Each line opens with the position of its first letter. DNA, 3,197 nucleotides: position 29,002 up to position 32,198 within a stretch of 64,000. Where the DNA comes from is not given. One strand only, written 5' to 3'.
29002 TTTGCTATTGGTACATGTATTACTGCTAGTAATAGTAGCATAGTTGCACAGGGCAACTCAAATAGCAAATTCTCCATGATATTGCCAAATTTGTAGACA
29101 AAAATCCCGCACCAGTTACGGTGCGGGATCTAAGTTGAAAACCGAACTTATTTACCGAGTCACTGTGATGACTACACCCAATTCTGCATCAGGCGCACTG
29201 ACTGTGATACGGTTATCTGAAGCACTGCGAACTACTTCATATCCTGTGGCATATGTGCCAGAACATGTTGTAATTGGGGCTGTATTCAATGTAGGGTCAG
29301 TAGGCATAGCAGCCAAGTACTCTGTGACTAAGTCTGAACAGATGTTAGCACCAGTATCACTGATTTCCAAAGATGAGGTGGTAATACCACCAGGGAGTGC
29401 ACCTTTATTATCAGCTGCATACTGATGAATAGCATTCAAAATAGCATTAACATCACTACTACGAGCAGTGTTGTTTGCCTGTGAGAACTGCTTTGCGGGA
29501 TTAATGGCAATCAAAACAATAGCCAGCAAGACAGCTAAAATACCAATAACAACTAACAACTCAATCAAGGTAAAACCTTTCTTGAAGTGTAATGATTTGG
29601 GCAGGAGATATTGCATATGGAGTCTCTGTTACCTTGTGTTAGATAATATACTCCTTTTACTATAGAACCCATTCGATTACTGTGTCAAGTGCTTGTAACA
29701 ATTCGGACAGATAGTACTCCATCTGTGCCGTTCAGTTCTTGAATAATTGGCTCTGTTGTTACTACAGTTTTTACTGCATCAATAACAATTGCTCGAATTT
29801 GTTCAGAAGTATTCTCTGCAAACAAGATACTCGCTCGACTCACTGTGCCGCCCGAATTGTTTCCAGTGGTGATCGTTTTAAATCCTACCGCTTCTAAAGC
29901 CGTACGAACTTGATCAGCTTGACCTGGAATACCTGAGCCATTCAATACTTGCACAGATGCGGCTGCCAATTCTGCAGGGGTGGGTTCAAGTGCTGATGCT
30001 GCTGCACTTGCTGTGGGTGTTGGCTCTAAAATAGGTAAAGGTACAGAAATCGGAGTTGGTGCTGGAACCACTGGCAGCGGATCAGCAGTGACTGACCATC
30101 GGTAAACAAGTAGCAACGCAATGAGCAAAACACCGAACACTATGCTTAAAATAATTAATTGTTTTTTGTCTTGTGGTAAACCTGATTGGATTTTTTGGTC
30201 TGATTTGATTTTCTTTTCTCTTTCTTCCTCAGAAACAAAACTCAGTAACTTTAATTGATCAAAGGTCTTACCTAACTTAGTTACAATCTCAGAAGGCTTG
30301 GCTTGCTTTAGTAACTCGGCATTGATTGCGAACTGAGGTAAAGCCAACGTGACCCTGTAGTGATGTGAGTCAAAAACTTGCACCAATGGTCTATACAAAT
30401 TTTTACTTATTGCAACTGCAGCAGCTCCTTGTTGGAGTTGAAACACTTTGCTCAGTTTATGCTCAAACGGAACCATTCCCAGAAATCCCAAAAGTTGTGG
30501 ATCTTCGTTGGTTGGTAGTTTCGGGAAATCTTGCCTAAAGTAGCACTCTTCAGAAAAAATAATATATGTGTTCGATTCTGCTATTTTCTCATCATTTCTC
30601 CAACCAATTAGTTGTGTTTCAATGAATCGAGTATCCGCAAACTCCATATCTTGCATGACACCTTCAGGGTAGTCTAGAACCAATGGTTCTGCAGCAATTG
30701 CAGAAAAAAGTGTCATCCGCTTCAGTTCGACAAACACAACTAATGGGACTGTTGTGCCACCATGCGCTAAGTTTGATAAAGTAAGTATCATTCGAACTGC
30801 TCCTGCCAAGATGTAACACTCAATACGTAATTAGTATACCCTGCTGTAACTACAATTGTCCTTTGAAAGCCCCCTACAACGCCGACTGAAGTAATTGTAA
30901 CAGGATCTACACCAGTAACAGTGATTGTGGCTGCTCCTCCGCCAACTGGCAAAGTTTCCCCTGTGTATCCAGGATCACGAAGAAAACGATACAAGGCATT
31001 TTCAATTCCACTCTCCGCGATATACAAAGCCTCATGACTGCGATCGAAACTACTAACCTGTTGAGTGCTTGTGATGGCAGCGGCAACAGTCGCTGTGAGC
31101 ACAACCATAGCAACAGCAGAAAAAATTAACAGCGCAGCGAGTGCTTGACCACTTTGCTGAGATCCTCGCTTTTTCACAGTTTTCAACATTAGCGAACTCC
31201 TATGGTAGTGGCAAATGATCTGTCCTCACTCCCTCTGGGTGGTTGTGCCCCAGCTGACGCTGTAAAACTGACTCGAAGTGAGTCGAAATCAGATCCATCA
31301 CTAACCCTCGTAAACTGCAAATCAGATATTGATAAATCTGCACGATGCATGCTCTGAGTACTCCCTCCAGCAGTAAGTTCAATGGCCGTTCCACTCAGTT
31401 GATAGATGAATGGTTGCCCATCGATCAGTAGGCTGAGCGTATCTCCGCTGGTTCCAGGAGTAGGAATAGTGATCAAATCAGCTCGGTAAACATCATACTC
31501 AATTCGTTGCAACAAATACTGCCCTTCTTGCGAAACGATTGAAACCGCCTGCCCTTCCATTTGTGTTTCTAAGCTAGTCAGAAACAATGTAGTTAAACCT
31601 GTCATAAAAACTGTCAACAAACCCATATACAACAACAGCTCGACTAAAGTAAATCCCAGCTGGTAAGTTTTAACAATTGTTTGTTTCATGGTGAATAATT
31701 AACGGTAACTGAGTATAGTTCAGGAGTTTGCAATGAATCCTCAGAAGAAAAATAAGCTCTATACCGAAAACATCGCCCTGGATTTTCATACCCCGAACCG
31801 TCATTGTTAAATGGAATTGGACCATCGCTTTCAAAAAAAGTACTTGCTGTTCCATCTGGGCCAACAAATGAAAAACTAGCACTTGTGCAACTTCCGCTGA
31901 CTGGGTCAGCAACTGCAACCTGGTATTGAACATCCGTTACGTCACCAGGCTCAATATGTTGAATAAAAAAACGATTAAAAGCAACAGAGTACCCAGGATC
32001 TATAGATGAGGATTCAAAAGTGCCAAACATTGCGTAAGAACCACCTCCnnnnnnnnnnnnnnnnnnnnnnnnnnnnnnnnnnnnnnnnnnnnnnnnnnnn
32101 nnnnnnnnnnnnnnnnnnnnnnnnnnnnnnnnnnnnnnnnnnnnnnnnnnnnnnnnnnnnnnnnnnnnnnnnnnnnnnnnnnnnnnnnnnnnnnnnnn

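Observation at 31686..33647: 653-aa prepilin-like protein carrying LVIVD-type beta-propeller repeats: candidate pilus-tip adhesin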

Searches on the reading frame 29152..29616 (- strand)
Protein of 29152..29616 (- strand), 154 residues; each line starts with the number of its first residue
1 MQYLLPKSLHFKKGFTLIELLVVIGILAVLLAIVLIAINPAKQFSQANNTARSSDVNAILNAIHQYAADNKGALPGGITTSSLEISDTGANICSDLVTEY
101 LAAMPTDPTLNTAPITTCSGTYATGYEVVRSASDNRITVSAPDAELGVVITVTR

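Call 3: search_protein_families(library=pfam, proteins=[window:29152-29616:-], max_evalue=1)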
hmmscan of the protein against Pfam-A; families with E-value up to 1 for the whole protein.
window:29152-29616:- (154 aa): 5 families
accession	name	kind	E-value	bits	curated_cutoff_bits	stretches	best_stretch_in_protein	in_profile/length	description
PF07963.17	N_methyl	-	3e-08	33.3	21.2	1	12-35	4-27/27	Prokaryotic N-terminal methylation motif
PF14221.11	DUF4330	-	0.074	13.6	27.6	1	15-65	14-66/167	Domain of unknown function (DUF4330)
PF06653.16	Claudin_3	-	0.093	13.1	28.7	1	9-48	88-127/163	Tight junction protein, Claudin-like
PF06703.16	SPC25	-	0.14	12.3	24.3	1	8-48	16-56/159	Microsomal signal peptidase 25 kDa subunit (SPC25)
PF15879.10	MWFE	-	0.17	12.7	27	0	19-54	3-38/55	NADH-ubiquinone oxidoreductase MWFE subunit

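Call 4: search_protein_families(library=ncbifam, proteins=[window:29152-29616:-], max_evalue=1)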
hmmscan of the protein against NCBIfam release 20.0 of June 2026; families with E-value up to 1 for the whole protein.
window:29152-29616:- (154 aa): 20 families
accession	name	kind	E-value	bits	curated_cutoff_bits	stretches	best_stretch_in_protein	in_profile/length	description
TIGR01710.1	typeII_sec_gspG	equivalog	2e-09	37.5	88.85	1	13-136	1-120/134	type II secretion system major pseudopilin GspG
TIGR02532.1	IV_pilin_GFxxxE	domain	2.9e-08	33.2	16.3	1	12-35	1-24/24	prepilin-type N-terminal cleavage/methylation domain-containing protein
TIGR01708.2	typeII_sec_gspH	equivalog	4.3e-07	30.1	80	1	13-52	2-41/169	type II secretion system minor pseudopilin GspH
NF040999.1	pilin_ComGC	equivalog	7e-07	29.4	75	1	12-71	1-58/84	competence type IV pilus major pilin ComGC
TIGR02596.1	TIGR02596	subfamily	1.1e-05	25.6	70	1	15-53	1-39/196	Verru_Chthon cassette protein D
NF040982.1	ComGD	equivalog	1.6e-05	25.3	70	1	12-69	1-56/139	competence type IV pilus minor pilin ComGD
NF007862.0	PRK10574.1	equivalog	3.9e-05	23.8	138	1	12-37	4-29/145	prepilin peptidase-dependent pilin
NF041013.1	T4P_ComGE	equivalog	5.5e-05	23.2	49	1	12-48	3-39/83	competence type IV pilus minor pilin ComGE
TIGR02599.1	TIGR02599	subfamily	0.00071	18.9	256.5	1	14-54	1-40/361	Verru_Chthon cassette protein C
NF007800.0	PRK10506.1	equivalog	0.00095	19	158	1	9-52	5-48/163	prepilin peptidase-dependent protein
NF047828.1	T3SSXpsI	equivalog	0.0024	17.9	150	1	13-53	2-43/132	type II secretion system protein XpsI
NF041775.1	typeIV_PilA_Myxo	equivalog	0.0025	17.8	400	1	12-37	10-35/214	type IV pilin protein PilA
NF041002.1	pilin_ComGF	equivalog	0.0027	17.9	80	1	12-62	1-51/139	competence type IV pilus minor pilin ComGF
NF045849.1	ICE_MMCAP2_0565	equivalog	0.018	14.7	40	1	20-63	17-60/80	Mbov_0395 family pilin-like conjugal transfer protein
TIGR01711.1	gspJ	equivalog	0.027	14.3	64.85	1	13-32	1-20/192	type II secretion system minor pseudopilin GspJ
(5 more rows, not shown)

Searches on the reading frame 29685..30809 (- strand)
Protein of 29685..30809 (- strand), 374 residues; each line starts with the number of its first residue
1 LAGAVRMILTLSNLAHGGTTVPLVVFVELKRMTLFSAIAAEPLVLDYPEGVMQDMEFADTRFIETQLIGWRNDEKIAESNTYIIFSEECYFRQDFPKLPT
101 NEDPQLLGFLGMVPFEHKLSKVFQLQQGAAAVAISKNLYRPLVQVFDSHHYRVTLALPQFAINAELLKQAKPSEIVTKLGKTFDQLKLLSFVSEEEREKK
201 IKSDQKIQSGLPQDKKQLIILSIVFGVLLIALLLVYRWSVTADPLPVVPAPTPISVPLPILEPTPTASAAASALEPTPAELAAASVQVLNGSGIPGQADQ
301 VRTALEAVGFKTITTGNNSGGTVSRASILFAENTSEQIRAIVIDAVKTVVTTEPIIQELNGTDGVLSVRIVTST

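Call 3: search_protein_families(library=pfam, proteins=[window:29685-30809:-], max_evalue=1)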
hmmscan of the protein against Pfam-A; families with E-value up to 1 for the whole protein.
window:29685-30809:- (374 aa): 1 family
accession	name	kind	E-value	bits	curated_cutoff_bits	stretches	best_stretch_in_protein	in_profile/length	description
PF13399.11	LytR_C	-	3.3e-09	38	22.2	1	285-345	3-66/86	LytR cell envelope-related transcriptional attenuator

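Call 4: search_protein_families(library=ncbifam, proteins=[window:29685-30809:-], max_evalue=1)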
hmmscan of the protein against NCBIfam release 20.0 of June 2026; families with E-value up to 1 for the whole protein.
window:29685-30809:- (374 aa): 1 family
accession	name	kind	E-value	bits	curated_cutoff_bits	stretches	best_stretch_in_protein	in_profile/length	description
NF035953.1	integrity_Cei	equivalog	1e-06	28.7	150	1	214-317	8-116/212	envelope integrity protein Cei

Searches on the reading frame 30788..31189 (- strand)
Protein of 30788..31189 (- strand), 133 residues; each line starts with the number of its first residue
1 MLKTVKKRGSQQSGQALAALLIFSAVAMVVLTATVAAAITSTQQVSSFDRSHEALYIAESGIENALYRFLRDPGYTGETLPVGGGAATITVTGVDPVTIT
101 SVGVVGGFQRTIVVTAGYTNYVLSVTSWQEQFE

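Call 3: search_protein_families(library=pfam, proteins=[window:30788-31189:-], max_evalue=1)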
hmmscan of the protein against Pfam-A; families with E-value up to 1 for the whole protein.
window:30788-31189:- (133 aa): 2 families
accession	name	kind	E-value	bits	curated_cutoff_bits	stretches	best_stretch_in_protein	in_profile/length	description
PF04191.18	PEMT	-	0.024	15.5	25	1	25-84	12-65/105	Phospholipid methyltransferase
PF14341.11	PilX_N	-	0.048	14.1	25.5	1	13-63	1-51/51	PilX N-terminal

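Call 4: search_protein_families(library=ncbifam, proteins=[window:30788-31189:-], max_evalue=1)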
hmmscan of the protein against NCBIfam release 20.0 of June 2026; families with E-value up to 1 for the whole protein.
window:30788-31189:- (133 aa): 2 families
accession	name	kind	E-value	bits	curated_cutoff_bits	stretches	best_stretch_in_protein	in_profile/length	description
NF051896.1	tapirin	equivalog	0.0038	15.5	600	1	11-69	16-74/660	cellulose-binding protein tapirin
NF040554.1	mini_HHHH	equivalog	0.27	11.5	40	1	17-52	4-37/45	HHHH-motif protein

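Call 44: search_solved_structures(query=window:30788-31189:-, max_evalue=10)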
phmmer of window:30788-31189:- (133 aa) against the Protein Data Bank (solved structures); distinct sequences matched with E-value up to 10: 3.
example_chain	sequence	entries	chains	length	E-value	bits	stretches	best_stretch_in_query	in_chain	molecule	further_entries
5d74_A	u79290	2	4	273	0.46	13.8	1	29-104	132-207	Putative phage lysin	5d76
1rzi_B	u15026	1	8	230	0.63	13.4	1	29-94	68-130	Fab 47e heavy chain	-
8e1e_A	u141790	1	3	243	1.1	12.5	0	16-64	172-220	SG122_C3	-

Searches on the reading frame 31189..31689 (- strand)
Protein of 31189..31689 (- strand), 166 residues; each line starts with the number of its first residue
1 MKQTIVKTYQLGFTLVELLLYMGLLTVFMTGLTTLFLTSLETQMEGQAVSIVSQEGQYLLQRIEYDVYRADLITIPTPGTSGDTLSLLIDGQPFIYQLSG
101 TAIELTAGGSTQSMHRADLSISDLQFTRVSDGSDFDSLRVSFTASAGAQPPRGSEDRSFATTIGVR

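Call 3: search_protein_families(library=pfam, proteins=[window:31189-31689:-], max_evalue=1)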
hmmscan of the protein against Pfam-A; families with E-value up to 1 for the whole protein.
window:31189-31689:- (166 aa): 2 families
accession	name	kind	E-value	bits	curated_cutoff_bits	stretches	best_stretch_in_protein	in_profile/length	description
PF07963.17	N_methyl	-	4e-05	23.4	21.2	1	9-32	3-26/27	Prokaryotic N-terminal methylation motif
PF03511.20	FANCA_CTD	-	0.069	13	22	1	12-63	128-183/207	Fanconi anaemia group A protein C-terminal domain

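Call 4: search_protein_families(library=ncbifam, proteins=[window:31189-31689:-], max_evalue=1)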
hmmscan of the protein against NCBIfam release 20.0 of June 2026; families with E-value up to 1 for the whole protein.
window:31189-31689:- (166 aa): 6 families
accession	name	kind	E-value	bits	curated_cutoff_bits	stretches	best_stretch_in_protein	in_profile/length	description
NF038304.1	EPS_HpsC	equivalog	0.0035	17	200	1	3-70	13-80/318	hormogonium polysaccharide secretion pseudopilin HpsC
TIGR02599.1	TIGR02599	subfamily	0.0051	16.1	256.5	1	12-48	1-37/361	Verru_Chthon cassette protein C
TIGR02523.1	type_IV_pilV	equivalog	0.0081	16.7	52.2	1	10-64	1-55/139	type IV pilus modification protein PilV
NF040982.1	ComGD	equivalog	0.016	15.6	70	1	12-47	3-38/139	competence type IV pilus minor pilin ComGD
NF007848.0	PRK10557.1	equivalog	0.035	13.4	120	1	4-70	4-70/192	prepilin peptidase-dependent protein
NF041002.1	pilin_ComGF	equivalog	0.12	12.5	80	1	12-72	3-61/139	competence type IV pilus minor pilin ComGF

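Call 42: search_solved_structures(query=window:31189-31689:-, max_evalue=10)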
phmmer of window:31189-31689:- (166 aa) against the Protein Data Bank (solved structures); distinct sequences matched with E-value up to 10: 4.
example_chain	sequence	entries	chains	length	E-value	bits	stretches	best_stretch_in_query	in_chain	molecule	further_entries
1zo2_A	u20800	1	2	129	0.32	13.9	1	36-96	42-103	nuclear transport factor 2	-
9fkb_BA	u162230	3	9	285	0.43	13.5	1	22-122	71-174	Baseplate to tube adapter protein gp41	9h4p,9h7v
4dcn_C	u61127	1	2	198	0.51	13.3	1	30-76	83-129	Arfaptin-2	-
1i49_A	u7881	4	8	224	0.65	12.9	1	30-76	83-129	ARFAPTIN 2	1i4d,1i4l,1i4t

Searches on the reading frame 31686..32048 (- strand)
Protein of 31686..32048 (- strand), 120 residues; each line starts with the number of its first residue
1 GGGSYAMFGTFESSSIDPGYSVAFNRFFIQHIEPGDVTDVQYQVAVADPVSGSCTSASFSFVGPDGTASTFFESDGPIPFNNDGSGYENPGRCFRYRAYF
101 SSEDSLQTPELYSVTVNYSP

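Call 50: predict_structure(alignment_id=A2)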
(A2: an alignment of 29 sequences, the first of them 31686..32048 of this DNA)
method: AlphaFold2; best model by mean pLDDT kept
length: 120 residues; sequences in the alignment: 29
mean_pLDDT: 94.8   pTM: 0.85
mean pLDDT of the five models: 94.8, 94.0, 93.6, 93.4, 93.2
residues with pLDDT >= 90: 110; 70-90: 8; 50-70: 1; < 50: 1
segments of 3 or more residues with pLDDT < 50: none
pLDDT, mean of each block of 10 residues (from residue 1): 81 97 97 95 98 96 97 97 92 98 95 96
secondary structure, 60 per line:
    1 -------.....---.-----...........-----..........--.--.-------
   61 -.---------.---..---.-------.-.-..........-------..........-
elements in order: E8-12 E22-32 E38-47 E93-102 E110-119

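Call 52: fold_search(model_id=the predicted structure, library=pdb)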
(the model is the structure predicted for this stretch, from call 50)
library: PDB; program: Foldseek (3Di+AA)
matches with E <= 10: 1057; with E <= 0.001: 0
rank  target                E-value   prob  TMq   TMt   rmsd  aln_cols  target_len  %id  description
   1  5azw_B                2.5e-02  0.95  0.36  0.43   5.7       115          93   16  Crystal structure of p24beta1 GOLD domain (released 2016-09-14)
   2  5azw_A                4.3e-02  0.90  0.36  0.42   5.7       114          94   17  Crystal structure of p24beta1 GOLD domain (released 2016-09-14)
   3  7vrp_B                6.6e-02  0.77  0.40  0.16   7.6       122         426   15  Structure of infectious bursal disease virus Gx strain (released 2022-03-30)
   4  7vrn_B                6.6e-02  0.75  0.40  0.15   9.0       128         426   10  Structure of infectious bursal disease virus Gt strain (released 2022-03-30)
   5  7vrp_C                7.4e-02  0.84  0.44  0.17   7.5       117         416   14  Structure of infectious bursal disease virus Gx strain (released 2022-03-30)
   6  2id4_B                9.1e-02  0.60  0.36  0.13   7.8       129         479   11  The 1.9 A structure of Kex2 in complex with an Ac-R-E-R-K-chloromethyl ketone inhibitor. (released 2007-05-01)
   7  2df7_C                9.7e-02  0.82  0.44  0.17   7.2       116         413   10  Crystal structure of infectious bursal disease virus VP2 subviral particle (released 2006-06-27)
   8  7vrp_J                1.1e-01  0.20  0.29  0.11  18.6       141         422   14  Structure of infectious bursal disease virus Gx strain (released 2022-03-30)
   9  2gsy_E                1.1e-01  0.33  0.29  0.12   9.8       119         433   13  The 2.6A structure of Infectious Bursal Virus Derived T=1 Particles (released 2006-07-18)
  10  2df7_D                1.2e-01  0.69  0.40  0.16   7.8       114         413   13  Crystal structure of infectious bursal disease virus VP2 subviral particle (released 2006-06-27)
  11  7z47_G                1.3e-01  0.91  0.46  0.08   6.9       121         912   12  Tail of bacteriophage SU10 (released 2022-08-10)
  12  2df7_G                1.3e-01  0.54  0.35  0.15   8.2       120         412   13  Crystal structure of infectious bursal disease virus VP2 subviral particle (released 2006-06-27)
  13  2df7_E                1.4e-01  0.75  0.43  0.17   7.3       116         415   10  Crystal structure of infectious bursal disease virus VP2 subviral particle (released 2006-06-27)
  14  2df7_L                1.4e-01  0.66  0.40  0.15   9.1       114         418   11  Crystal structure of infectious bursal disease virus VP2 subviral particle (released 2006-06-27)
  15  6s44                  1.4e-01  0.47  0.37  0.32  10.7       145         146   14  Faba bean necrotic stunt virus (FBNSV) (released 2020-07-15)
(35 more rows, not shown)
